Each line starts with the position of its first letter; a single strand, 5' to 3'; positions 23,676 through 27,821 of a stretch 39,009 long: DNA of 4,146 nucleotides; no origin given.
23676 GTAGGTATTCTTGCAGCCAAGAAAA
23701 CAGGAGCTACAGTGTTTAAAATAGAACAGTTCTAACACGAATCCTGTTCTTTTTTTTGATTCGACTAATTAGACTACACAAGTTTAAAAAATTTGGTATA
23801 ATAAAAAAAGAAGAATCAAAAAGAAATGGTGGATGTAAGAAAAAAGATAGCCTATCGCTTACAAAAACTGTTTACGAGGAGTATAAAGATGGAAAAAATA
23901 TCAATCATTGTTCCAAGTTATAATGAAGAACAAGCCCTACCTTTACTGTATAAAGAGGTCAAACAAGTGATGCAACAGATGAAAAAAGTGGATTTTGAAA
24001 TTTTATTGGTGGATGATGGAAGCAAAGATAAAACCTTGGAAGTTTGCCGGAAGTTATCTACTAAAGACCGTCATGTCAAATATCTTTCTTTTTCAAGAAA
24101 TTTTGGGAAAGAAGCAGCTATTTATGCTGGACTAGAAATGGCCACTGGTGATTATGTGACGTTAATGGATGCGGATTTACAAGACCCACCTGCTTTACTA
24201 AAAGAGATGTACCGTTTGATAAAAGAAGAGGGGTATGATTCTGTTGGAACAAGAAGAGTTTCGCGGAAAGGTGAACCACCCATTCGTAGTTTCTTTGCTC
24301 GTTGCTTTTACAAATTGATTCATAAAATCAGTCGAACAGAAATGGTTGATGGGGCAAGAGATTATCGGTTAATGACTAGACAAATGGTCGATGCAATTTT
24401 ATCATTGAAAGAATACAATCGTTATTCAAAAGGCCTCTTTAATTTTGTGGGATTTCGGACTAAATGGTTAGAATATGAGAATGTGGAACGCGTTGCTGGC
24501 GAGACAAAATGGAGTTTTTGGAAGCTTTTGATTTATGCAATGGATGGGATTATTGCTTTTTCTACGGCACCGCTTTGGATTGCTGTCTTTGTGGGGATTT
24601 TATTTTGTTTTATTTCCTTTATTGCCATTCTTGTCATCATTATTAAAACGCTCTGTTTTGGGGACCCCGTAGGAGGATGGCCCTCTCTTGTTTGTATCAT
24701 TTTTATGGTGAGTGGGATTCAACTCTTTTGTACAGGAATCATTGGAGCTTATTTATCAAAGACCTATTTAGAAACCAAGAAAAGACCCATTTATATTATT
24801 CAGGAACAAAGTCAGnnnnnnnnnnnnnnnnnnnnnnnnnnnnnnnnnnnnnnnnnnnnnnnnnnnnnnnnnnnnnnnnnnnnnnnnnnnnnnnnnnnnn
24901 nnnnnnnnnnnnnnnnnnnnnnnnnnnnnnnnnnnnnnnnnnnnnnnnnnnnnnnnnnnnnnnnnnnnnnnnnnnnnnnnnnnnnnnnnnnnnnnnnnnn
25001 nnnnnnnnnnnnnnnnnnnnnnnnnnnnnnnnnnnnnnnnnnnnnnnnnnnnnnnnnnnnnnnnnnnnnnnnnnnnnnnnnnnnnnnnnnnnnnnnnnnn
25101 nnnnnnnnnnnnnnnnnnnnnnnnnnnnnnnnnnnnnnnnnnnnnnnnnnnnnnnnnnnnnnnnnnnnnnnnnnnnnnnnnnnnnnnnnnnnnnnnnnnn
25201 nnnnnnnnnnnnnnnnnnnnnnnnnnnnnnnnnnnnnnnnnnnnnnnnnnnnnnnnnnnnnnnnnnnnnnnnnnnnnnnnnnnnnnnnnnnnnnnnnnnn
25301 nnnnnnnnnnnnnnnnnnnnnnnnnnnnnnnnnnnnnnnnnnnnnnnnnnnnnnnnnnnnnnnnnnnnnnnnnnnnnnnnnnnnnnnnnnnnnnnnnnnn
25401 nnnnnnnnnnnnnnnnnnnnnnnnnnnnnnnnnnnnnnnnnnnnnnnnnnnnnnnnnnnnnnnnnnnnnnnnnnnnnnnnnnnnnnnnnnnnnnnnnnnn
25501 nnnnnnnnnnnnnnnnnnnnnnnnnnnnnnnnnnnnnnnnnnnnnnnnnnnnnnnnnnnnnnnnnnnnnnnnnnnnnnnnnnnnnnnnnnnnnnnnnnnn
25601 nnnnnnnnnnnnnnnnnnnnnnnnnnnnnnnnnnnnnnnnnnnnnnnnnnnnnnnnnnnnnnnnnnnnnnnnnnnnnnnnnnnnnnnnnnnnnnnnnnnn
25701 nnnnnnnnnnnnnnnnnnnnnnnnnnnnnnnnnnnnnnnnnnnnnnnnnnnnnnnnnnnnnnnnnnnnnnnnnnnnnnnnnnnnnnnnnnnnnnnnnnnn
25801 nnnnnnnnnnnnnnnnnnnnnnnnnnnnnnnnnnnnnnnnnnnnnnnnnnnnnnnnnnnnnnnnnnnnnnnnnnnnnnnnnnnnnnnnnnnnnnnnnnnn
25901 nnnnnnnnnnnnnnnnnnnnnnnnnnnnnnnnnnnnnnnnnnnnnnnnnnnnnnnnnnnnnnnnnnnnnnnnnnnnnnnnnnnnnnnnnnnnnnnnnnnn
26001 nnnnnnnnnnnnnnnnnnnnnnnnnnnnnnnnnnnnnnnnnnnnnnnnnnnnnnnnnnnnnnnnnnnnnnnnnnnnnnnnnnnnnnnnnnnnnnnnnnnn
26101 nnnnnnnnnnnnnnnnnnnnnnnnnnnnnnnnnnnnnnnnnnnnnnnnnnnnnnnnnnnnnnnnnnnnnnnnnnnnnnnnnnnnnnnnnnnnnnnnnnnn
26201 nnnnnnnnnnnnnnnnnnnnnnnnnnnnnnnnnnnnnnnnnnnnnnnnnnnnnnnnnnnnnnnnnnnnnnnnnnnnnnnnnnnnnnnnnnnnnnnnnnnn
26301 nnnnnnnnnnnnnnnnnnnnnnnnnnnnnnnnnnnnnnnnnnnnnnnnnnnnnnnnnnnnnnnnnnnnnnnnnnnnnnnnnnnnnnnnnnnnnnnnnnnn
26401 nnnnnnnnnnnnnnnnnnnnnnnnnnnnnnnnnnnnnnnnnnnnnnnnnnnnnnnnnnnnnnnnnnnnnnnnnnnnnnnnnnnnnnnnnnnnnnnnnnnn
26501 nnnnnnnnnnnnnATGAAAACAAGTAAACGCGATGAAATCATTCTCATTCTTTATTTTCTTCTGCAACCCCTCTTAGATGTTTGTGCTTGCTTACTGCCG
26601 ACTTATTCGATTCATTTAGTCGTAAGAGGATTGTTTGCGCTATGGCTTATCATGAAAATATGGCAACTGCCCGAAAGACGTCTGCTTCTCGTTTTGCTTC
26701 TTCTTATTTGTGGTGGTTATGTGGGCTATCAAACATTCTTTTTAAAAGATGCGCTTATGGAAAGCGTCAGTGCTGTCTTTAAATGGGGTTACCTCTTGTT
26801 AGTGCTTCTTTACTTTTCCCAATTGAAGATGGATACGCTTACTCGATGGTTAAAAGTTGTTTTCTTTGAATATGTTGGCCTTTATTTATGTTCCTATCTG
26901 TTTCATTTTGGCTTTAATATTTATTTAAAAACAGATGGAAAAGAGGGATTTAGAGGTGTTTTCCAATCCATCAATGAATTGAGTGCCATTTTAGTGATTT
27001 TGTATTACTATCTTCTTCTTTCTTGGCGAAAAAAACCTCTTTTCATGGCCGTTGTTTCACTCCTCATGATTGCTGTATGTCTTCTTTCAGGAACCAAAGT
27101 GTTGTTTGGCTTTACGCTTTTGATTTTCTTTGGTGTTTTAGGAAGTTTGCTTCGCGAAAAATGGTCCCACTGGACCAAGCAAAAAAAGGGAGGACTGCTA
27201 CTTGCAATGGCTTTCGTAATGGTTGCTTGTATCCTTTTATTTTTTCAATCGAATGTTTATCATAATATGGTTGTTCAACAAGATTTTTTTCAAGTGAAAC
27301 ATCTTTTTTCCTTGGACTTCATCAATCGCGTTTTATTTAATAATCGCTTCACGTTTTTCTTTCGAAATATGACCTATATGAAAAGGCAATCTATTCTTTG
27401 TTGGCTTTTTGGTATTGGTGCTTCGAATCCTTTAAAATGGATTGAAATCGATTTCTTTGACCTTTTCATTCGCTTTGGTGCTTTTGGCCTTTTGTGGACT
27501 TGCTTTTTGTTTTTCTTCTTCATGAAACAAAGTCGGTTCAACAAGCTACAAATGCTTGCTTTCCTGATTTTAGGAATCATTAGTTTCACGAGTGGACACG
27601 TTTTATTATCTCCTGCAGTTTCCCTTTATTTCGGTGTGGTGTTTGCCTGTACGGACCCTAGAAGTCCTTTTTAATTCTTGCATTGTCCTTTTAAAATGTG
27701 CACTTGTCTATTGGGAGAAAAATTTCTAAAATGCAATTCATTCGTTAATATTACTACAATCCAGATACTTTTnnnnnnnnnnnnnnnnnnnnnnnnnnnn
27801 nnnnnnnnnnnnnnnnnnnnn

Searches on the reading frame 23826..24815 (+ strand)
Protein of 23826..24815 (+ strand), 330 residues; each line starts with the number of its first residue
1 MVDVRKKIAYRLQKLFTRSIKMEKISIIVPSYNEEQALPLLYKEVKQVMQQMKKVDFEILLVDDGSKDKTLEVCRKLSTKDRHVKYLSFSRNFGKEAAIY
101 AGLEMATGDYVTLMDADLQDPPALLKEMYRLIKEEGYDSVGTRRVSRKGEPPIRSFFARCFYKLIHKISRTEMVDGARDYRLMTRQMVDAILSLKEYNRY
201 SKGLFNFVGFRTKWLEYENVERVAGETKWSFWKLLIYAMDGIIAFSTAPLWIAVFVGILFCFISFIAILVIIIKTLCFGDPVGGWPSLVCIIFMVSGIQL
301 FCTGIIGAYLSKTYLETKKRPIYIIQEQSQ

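Call 10: search_protein_families(library=pfam, proteins=[window:23826-24815:+], max_evalue=0.001)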
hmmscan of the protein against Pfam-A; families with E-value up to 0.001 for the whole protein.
window:23826-24815:+ (330 aa): 3 families
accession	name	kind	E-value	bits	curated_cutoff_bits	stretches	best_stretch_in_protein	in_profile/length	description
PF00535.33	Glycos_transf_2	-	2.9e-36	125.4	23.3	1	26-191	1-167/168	Glycosyl transferase family 2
PF13641.12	Glyco_tranf_2_3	-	7.7e-12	46.1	27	1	25-163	3-141/230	Glycosyltransferase like family 2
PF10111.15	Glyco_tranf_2_2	-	5.2e-09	36.4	27.3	1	26-132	1-106/276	Glycosyltransferase like family 2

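Call 36: search_protein_families(library=ncbifam, proteins=[window:23826-24815:+], max_evalue=0.01)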
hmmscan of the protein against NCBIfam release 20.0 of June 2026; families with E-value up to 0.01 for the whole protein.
window:23826-24815:+ (330 aa): 27 families (the best 25 are shown)
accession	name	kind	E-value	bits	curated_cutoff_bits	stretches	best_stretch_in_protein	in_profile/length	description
NF047588.1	GlcsyltransPgfSStrep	equivalog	4.4e-98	328.3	500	1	24-328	2-305/308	glycosyltransferase PgfS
NF007986.1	PRK10714.1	equivalog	8.2e-53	179.5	529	1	21-327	4-310/316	undecaprenyl-phosphate 4-deoxy-4-formamido-L-arabinose transferase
TIGR03937.1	PgaC_IcaA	equivalog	1.8e-17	63.4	422.3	1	19-124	41-143/407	poly-beta-1,6-N-acetyl-D-glucosamine synthase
NF007482.0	PRK10073.1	equivalog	5e-16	58.6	423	1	22-136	5-114/334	glycosyltransferase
NF041875.1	EPS_EpsD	equivalog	3.5e-15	56.2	370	1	25-167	1-138/325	exopolysaccharide biosynthesis glycosyltransferase EpsD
NF047683.1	TeichurnBiosyTuaG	equivalog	1.4e-14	54.4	400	1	22-137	5-116/252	teichuronic acid biosynthesis protein TuaG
NF050050.1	ProtGlycPglI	equivalog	2.8e-13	49.9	500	1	22-140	1-115/306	GalNAc(5)-diNAcBac-PP-undecaprenol beta-1,3-glucosyltransferase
TIGR04283.1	glyco_like_mftF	equivalog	6.2e-13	48.8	182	1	25-138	1-103/221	TIGR04283 family arsenosugar biosynthesis glycosyltransferase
NF010496.0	PRK13915.1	equivalog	1.6e-12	47.1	262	1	9-122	18-131/307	glucosyl-3-phosphoglycerate synthase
TIGR03965.1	mycofact_glyco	equivalog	1.9e-10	40.2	280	1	22-147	73-194/467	mycofactocin biosynthesis glycosyltransferase MftF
TIGR04242.1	nodulat_NodC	equivalog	3.8e-10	39.3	550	1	19-118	44-142/395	chitooligosaccharide synthase NodC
NF058614.1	PPMAGASynPpgS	equivalog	1.4e-09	37.7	370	1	26-191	3-165/226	polyprenyl-phospho-N-acetylgalactosaminyl synthase PpgS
NF038302.1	EPS_HpsE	equivalog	2.8e-09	36.4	300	1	25-130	3-109/307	hormogonium polysaccharide biosynthesis glycosyltransferase HpsE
NF045692.1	OglycostaseCruG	equivalog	1.7e-08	33.9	600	1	15-140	33-160/386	2'-O-glycosyltransferase CruG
TIGR03111.1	glyc2_xrt_Gpos1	hypoth_equivalog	2e-08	33.4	363.95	1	18-128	44-152/439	TIGR03111 family XrtG-associated glycosyltransferase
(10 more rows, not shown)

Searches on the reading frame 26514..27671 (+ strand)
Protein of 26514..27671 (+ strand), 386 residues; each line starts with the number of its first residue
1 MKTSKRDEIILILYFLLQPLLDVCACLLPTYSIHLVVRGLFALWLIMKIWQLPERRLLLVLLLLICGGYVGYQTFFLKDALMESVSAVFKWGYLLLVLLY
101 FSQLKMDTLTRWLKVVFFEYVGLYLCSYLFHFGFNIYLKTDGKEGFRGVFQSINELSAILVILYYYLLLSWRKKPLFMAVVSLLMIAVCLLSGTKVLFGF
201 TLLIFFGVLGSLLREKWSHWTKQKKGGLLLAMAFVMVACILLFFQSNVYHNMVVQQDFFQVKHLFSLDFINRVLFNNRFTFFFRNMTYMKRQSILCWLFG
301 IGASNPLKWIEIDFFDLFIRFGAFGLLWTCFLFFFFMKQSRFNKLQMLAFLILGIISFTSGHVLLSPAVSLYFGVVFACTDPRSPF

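Call 10: search_protein_families(library=pfam, proteins=[window:26514-27671:+], max_evalue=0.001)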
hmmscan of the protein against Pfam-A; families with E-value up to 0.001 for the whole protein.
window:26514-27671:+ (386 aa): 1 family
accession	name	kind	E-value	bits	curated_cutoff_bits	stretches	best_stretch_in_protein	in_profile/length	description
PF13425.11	O-antigen_lig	-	2.9e-16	59.8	31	2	270-378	328-453/462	O-antigen ligase like membrane protein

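Call 36: search_protein_families(library=ncbifam, proteins=[window:26514-27671:+], max_evalue=0.01)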
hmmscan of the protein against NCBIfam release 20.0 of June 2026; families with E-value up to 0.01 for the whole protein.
window:26514-27671:+ (386 aa): 0 families
